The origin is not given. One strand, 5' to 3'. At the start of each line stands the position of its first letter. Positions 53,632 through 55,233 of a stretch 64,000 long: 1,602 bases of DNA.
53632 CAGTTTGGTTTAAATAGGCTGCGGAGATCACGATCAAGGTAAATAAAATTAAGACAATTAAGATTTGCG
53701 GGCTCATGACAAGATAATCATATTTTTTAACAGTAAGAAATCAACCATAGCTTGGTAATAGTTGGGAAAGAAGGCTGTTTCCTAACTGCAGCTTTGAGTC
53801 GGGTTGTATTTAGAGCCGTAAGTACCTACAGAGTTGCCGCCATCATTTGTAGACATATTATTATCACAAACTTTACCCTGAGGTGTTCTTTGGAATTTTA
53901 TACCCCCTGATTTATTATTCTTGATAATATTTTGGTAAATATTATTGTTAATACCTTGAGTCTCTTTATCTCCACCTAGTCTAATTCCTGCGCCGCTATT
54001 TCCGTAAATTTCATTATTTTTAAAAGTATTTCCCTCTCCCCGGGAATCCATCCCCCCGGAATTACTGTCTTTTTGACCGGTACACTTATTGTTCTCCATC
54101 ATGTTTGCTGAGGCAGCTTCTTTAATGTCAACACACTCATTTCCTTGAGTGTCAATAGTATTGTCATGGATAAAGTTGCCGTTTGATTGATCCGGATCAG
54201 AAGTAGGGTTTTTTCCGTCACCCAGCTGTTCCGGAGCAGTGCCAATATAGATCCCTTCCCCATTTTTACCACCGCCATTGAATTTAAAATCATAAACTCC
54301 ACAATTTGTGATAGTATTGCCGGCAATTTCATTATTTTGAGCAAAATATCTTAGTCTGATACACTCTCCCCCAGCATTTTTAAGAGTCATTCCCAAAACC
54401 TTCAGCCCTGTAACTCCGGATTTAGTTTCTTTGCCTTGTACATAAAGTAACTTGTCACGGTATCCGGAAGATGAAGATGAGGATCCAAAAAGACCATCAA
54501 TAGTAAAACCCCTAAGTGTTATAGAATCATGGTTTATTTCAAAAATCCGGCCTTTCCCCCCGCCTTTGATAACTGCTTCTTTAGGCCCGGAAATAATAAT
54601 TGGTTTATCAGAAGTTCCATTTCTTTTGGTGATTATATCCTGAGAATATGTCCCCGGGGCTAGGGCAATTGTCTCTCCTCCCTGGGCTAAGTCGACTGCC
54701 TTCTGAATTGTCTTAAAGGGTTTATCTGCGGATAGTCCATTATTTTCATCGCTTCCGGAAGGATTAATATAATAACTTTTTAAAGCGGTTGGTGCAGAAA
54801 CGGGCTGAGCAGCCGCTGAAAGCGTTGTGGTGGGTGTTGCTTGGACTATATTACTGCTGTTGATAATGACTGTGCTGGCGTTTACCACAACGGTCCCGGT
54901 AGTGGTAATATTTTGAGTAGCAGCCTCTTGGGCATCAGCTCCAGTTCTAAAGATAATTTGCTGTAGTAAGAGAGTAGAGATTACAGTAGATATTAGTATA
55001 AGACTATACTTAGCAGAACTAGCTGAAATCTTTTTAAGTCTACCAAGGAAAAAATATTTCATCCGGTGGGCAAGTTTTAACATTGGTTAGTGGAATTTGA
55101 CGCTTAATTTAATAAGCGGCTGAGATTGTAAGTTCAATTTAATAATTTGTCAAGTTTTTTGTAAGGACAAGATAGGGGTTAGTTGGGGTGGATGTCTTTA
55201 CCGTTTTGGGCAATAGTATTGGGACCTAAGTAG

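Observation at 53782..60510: Compact alginate-like (polyuronate) exopolysaccharide locus in a reduced genome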

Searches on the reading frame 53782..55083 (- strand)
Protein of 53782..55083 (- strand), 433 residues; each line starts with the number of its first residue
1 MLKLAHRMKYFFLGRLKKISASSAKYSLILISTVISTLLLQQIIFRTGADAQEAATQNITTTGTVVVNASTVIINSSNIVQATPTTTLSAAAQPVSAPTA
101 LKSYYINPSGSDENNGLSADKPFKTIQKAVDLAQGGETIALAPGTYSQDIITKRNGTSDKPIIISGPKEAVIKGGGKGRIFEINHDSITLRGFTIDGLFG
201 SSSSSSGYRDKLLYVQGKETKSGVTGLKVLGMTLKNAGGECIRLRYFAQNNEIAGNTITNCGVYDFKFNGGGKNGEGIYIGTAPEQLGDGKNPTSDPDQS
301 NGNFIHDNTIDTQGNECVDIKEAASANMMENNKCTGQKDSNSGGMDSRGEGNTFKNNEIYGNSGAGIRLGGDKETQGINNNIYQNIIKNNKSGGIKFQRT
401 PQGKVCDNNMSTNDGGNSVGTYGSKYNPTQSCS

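Call 3: search_protein_families(library=pfam, proteins=[window:53782-55083:-], max_evalue=0.01)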
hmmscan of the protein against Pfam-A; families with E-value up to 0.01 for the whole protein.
window:53782-55083:- (433 aa): 4 families
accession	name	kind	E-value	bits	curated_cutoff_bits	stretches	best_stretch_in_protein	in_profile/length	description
PF13229.12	Beta_helix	-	1e-08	35.4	25.9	1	300-424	31-147/158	Right handed beta helix region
PF22842.2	Pel9A-like_beta_helix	-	2.4e-06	27.2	25.2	1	99-148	6-54/370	Pel9A-like, right handed beta helix region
PF07602.17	DUF1565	-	7.5e-06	25.9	20.3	1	109-378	2-243/257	Protein of unknown function (DUF1565)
PF05048.19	NosD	-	0.00076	19.4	23.6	1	298-418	44-154/212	Periplasmic copper-binding protein (NosD)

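Call 4: search_protein_families(library=ncbifam, proteins=[window:53782-55083:-], max_evalue=0.01)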
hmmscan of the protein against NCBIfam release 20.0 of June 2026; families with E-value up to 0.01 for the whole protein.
window:53782-55083:- (433 aa): 3 families
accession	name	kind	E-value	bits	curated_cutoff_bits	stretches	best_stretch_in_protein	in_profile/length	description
TIGR04247.1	NosD_copper_fam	subfamily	1.3e-10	40.4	300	1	126-202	1-70/377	nitrous oxide reductase family maturation protein NosD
NF047854.1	LIC10774_subfam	equivalog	1.5e-09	37.3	380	1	101-149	58-106/358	LIC10774/LIC10365 family surface protein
TIGR03804.1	para_beta_helix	repeat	2.7e-05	23.8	19.45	1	350-385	8-42/44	parallel beta-helix repeat protein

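Call 17: search_solved_structures(query=window:53782-55083:-, max_evalue=0.01, show_alignments=1)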
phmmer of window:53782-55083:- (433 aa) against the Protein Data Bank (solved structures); distinct sequences matched with E-value up to 0.01: 3.
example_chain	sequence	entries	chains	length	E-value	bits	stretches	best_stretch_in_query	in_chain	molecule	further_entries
3vst_A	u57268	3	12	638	2.4e-05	26.6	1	103-175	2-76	Xylosidase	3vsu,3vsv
5olq_A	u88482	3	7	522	5.7e-05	25.3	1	102-147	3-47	Rhamnogalacturonan lyase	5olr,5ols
7v6m_A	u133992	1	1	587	0.0013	20.9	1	102-169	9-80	Fibronectin type III domain-containing protein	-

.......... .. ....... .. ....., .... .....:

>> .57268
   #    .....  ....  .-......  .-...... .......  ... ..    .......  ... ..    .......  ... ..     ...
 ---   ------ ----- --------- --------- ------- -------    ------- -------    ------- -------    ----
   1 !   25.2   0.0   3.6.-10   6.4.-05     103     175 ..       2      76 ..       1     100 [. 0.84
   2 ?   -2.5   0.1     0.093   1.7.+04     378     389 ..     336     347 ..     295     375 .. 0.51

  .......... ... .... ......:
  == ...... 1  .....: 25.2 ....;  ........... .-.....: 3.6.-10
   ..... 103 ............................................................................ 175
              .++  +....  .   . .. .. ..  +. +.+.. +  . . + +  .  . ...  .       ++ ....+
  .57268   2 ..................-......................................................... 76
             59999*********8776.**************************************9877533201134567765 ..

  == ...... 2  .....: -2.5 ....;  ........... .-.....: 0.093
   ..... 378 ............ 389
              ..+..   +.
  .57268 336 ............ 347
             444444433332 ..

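Call 36: search_solved_structures(query=A2, max_evalue=1)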
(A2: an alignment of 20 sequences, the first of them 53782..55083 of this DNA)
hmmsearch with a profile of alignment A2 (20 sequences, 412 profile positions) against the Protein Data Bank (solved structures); distinct sequences matched with E-value up to 1: 11.
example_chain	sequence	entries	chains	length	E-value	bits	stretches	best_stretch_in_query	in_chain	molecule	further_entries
6kfn_A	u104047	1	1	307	1.6e-08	37.1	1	102-340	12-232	alginate lyase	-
3vst_A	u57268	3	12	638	2e-05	26.9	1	81-155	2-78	Xylosidase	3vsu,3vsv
7v6i_A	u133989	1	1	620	0.00016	23.9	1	70-143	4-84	Lacto-N-biosidase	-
1dbg_A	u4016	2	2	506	0.00049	22.3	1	101-171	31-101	CHONDROITINASE B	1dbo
1ofl_A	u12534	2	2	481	0.00061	22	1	102-171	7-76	CHONDROITINASE B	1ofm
6kqs_A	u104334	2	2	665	0.0021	20.3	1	49-143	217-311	lacto-N-biosidase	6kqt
7dmk_A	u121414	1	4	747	0.18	13.9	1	100-158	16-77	BcAlyPL6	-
9rkv_M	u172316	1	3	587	0.3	13.1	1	83-135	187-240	Putative tail fiber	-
8fqc_P1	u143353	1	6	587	0.41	12.7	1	84-142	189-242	Tail Spike protein, gp124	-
9s6d_A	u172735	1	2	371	0.86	11.6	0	126-165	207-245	Clathrin heavy chain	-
9ex5_A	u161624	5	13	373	0.87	11.6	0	126-165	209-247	Clathrin heavy chain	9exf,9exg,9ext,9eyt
